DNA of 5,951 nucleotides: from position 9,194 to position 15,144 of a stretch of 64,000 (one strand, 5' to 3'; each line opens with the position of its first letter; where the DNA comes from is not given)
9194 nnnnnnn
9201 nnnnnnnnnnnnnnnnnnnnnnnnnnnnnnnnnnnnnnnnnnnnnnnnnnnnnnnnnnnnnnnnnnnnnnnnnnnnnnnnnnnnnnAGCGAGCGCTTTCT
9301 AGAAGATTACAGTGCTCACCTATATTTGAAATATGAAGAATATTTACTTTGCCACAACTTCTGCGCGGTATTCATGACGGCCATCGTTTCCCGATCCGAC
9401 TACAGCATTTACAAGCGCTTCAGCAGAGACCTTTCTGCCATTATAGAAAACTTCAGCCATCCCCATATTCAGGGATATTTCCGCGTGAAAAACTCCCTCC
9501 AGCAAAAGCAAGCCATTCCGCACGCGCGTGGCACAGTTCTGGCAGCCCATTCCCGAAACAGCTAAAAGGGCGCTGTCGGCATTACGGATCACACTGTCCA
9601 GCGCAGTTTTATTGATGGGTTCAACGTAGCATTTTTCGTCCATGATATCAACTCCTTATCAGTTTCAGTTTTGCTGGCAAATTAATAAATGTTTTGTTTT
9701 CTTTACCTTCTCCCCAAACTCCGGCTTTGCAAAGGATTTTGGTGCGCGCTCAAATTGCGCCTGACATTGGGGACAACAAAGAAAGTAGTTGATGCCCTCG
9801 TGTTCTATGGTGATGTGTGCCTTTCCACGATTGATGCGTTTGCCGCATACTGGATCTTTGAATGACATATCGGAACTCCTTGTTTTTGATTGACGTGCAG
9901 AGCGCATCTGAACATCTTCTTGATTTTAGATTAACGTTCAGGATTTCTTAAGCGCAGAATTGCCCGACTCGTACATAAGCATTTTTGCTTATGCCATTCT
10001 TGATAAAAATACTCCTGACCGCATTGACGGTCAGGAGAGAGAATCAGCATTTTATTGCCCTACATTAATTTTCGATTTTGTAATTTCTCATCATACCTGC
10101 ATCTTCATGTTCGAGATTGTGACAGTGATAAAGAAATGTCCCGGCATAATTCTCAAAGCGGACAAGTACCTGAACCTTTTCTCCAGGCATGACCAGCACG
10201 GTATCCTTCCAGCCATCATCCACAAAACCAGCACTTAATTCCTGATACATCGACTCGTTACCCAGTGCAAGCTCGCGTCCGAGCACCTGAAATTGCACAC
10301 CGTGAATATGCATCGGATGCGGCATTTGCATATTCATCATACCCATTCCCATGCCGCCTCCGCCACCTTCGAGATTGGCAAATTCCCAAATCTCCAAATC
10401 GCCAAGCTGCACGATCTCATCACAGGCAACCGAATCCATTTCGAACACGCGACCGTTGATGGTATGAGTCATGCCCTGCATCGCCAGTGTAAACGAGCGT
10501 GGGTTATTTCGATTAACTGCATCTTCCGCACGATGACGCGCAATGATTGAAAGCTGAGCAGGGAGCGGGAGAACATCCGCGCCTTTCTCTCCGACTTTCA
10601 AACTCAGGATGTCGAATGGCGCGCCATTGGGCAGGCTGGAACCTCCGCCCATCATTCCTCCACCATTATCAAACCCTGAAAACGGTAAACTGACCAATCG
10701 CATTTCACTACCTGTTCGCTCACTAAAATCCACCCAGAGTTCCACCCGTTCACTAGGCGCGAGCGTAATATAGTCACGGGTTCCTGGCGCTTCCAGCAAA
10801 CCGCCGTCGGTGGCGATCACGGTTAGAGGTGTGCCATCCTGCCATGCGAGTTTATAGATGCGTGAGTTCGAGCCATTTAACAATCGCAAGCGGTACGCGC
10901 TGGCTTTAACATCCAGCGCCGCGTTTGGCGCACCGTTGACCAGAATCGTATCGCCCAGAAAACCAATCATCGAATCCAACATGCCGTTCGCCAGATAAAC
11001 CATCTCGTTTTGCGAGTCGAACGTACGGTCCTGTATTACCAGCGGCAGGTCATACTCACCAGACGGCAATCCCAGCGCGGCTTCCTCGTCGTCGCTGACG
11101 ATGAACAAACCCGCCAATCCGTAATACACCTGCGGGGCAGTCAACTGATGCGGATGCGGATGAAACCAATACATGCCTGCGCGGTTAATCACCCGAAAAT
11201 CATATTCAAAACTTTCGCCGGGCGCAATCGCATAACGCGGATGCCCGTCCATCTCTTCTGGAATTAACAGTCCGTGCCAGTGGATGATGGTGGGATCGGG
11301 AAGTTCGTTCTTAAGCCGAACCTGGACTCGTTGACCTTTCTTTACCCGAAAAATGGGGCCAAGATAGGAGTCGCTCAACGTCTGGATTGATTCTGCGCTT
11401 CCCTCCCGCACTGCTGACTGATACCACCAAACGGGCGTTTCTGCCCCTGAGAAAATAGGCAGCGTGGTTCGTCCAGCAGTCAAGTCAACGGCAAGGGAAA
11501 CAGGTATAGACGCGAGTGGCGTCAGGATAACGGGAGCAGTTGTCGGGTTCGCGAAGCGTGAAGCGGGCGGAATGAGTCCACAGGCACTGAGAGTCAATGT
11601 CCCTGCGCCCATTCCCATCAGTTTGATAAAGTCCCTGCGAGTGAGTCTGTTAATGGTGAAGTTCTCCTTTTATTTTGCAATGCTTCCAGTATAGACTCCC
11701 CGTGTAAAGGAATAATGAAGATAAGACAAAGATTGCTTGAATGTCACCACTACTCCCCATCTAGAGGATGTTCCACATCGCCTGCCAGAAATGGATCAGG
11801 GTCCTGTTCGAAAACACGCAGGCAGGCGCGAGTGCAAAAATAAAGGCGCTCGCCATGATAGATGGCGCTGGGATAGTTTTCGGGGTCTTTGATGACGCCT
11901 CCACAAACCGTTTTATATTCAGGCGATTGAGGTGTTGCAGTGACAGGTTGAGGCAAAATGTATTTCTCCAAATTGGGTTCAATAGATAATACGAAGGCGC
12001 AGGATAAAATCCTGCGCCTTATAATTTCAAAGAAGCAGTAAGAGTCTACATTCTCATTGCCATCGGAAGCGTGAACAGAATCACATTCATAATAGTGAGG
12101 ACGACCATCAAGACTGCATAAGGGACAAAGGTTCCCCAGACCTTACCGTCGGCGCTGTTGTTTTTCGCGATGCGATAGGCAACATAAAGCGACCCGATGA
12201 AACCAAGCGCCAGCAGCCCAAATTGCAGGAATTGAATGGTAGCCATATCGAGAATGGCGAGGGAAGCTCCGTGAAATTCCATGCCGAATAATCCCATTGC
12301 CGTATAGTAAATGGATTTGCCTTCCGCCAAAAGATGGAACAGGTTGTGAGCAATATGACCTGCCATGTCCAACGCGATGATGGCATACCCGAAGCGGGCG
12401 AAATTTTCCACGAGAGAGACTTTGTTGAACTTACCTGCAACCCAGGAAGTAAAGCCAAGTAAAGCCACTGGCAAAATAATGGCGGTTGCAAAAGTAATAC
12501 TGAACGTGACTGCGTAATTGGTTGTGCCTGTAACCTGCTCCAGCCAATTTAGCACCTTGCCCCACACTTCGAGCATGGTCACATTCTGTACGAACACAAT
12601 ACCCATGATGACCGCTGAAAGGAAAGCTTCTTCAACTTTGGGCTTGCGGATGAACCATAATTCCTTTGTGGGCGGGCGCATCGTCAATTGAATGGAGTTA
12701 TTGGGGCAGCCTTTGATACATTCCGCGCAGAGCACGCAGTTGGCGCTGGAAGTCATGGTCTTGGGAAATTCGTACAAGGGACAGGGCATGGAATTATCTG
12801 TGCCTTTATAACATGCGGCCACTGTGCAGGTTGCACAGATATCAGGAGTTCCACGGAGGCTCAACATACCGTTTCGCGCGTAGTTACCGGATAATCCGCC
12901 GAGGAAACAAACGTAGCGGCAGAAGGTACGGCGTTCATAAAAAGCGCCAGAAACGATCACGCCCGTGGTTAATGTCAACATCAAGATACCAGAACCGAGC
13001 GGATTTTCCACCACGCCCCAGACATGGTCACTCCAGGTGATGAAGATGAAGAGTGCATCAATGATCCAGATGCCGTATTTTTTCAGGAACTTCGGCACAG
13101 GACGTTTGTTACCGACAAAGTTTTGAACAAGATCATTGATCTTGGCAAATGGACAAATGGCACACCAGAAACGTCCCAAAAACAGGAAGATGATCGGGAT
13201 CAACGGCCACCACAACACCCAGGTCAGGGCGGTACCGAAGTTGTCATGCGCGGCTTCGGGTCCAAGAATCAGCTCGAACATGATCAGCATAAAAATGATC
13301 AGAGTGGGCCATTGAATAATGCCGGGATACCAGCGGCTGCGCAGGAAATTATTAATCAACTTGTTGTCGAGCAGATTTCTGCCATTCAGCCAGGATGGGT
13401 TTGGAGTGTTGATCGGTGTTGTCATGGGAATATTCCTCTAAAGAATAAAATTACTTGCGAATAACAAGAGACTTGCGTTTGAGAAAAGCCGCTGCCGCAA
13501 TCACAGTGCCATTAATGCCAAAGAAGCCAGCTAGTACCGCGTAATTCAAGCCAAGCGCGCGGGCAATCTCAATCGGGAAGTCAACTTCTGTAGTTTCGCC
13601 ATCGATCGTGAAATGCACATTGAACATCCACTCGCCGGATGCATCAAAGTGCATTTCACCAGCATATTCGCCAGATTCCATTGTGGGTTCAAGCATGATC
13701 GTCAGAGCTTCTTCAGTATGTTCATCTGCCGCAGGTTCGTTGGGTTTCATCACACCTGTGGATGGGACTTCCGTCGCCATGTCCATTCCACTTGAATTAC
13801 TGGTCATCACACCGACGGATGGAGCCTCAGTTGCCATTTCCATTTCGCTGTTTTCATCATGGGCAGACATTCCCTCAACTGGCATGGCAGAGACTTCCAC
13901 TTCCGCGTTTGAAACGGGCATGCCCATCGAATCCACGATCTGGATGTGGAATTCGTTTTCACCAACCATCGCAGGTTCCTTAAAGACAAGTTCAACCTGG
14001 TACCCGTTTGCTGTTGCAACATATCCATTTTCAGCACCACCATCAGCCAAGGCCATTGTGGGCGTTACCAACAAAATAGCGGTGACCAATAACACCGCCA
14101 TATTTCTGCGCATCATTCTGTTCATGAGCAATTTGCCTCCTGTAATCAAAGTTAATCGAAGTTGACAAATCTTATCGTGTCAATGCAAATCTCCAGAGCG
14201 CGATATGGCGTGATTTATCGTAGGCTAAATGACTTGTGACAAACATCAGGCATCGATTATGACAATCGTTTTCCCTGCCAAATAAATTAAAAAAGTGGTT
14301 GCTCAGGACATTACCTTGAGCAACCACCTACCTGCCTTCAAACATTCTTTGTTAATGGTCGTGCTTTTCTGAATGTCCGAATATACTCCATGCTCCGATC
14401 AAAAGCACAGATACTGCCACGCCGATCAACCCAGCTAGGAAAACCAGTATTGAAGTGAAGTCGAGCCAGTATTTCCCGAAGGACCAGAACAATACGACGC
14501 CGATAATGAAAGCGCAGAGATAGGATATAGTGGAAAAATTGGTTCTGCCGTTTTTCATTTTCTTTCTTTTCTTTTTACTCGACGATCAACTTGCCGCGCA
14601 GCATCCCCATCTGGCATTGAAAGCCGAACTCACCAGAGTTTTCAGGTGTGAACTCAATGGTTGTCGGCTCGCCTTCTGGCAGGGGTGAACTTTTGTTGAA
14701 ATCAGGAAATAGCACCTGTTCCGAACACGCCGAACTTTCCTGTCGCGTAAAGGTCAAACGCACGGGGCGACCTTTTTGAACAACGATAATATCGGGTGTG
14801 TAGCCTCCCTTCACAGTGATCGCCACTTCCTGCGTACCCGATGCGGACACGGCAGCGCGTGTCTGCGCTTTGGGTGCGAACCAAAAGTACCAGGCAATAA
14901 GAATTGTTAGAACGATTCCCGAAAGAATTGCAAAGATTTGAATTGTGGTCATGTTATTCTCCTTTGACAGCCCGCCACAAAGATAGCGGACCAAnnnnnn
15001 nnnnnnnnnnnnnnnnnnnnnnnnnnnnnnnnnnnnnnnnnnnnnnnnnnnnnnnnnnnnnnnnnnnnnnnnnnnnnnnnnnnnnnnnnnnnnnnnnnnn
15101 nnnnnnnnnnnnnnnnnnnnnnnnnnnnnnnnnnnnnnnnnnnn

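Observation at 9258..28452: Island-wide regulon: 16-bp 7-2-7 operator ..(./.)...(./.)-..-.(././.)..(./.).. at a fixed distance from starts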

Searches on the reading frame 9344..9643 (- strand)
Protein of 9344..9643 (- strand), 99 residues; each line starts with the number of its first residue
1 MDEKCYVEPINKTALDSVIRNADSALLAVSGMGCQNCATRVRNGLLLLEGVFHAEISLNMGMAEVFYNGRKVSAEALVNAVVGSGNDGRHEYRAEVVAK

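Call 6: search_protein_families(library=pfam, proteins=[window:9344-9643:-], max_evalue=0.001)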
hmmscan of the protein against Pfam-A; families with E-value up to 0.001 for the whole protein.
window:9344-9643:- (99 aa): 1 family
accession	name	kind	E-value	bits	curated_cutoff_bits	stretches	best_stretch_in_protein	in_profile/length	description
PF00403.32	HMA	-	1.4e-09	38.6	24.8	1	27-85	2-60/62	Heavy-metal-associated domain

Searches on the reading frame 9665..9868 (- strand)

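Call 6: search_protein_families(library=pfam, proteins=[window:9665-9868:-], max_evalue=0.001)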
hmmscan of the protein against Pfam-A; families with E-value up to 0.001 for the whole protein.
window:9665-9868:- (67 aa): 3 families
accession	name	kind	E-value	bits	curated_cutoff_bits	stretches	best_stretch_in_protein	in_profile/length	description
PF04945.19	YHS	-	1.7e-09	38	30.3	1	4-49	2-46/47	YHS domain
PF24273.1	TRASH_HVO_1752_C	-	0.0001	22.8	27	1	8-41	7-38/47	HVO_1752, C-terminal TRASH domain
PF08394.17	Arc_trans_TRASH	-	0.00095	19.7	27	0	8-40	6-36/43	Archaeal TRASH domain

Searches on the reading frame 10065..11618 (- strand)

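Call 6: search_protein_families(library=pfam, proteins=[window:10065-11618:-], max_evalue=0.001)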
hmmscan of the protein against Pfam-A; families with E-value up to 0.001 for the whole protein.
window:10065-11618:- (517 aa): 3 families
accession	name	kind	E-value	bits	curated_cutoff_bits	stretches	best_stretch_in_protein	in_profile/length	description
PF07732.21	Cu-oxidase_3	-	2.6e-31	108.6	21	1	70-178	9-118/119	Multicopper oxidase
PF07731.20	Cu-oxidase_2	-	8.5e-29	100.5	20.4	1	372-515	6-133/137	Multicopper oxidase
PF00394.28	Cu-oxidase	-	6.5e-06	26.8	21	0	222-300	36-124/157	Multicopper oxidase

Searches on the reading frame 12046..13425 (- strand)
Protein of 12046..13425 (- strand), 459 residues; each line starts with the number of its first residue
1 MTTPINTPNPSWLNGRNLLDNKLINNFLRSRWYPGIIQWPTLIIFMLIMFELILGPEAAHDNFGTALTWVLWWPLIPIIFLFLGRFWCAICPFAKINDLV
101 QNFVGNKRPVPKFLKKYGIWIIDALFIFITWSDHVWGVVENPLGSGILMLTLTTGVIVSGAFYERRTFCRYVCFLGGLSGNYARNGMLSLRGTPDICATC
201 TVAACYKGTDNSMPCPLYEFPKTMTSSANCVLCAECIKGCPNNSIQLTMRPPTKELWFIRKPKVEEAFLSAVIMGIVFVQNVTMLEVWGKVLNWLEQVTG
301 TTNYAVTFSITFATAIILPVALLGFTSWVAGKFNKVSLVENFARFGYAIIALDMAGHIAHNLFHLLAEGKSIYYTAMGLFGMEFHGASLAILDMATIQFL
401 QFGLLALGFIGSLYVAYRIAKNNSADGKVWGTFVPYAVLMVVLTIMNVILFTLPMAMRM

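Call 6: search_protein_families(library=pfam, proteins=[window:12046-13425:-], max_evalue=0.001)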
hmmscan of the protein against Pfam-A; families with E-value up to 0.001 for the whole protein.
window:12046-13425:- (459 aa): 1 family
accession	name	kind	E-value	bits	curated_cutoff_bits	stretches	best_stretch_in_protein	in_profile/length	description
PF12801.12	Fer4_5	-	1.7e-09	37.9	22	1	65-111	1-48/48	4Fe-4S binding domain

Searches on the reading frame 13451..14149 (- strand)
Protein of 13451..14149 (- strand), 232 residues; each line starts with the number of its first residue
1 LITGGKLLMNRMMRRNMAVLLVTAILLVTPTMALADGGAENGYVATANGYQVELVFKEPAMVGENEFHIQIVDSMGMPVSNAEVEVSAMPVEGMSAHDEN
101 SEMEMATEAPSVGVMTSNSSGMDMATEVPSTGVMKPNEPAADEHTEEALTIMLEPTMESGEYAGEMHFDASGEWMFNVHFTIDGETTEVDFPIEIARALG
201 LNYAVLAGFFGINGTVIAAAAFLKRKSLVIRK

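Call 6: search_protein_families(library=pfam, proteins=[window:13451-14149:-], max_evalue=0.001)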
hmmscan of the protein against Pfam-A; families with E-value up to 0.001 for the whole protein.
window:13451-14149:- (232 aa): 1 family
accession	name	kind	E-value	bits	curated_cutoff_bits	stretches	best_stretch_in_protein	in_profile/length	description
PF13115.11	YtkA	-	1.2e-11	45.6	25.9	1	45-105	2-63/85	YtkA-like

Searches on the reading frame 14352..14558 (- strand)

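Call 6: search_protein_families(library=pfam, proteins=[window:14352-14558:-], max_evalue=0.001)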
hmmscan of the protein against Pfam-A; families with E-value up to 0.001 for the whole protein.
window:14352-14558:- (68 aa): 0 families

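Call 35: search_protein_families(library=pfam, proteins=[window:14352-14558:-], max_evalue=1)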
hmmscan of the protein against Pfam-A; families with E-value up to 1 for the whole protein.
window:14352-14558:- (68 aa): 2 families
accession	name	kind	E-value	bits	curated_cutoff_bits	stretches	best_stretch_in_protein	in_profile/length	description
PF06305.16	LapA_dom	-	0.54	10.6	28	0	36-63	20-46/64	Lipopolysaccharide assembly protein A domain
PF20990.2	DUF2207_C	-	0.75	9.9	33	1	6-57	133-192/247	Predicted membrane protein (DUF2207) C-terminal domain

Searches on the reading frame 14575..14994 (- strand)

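Call 6: search_protein_families(library=pfam, proteins=[window:14575-14994:-], max_evalue=0.001)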
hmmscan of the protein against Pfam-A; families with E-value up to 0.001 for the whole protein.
window:14575-14994:- (139 aa): 1 family
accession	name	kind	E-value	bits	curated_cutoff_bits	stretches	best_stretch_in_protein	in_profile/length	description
PF13473.12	Cupredoxin_1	-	1.5e-22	80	27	1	31-138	3-104/104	Cupredoxin-like domain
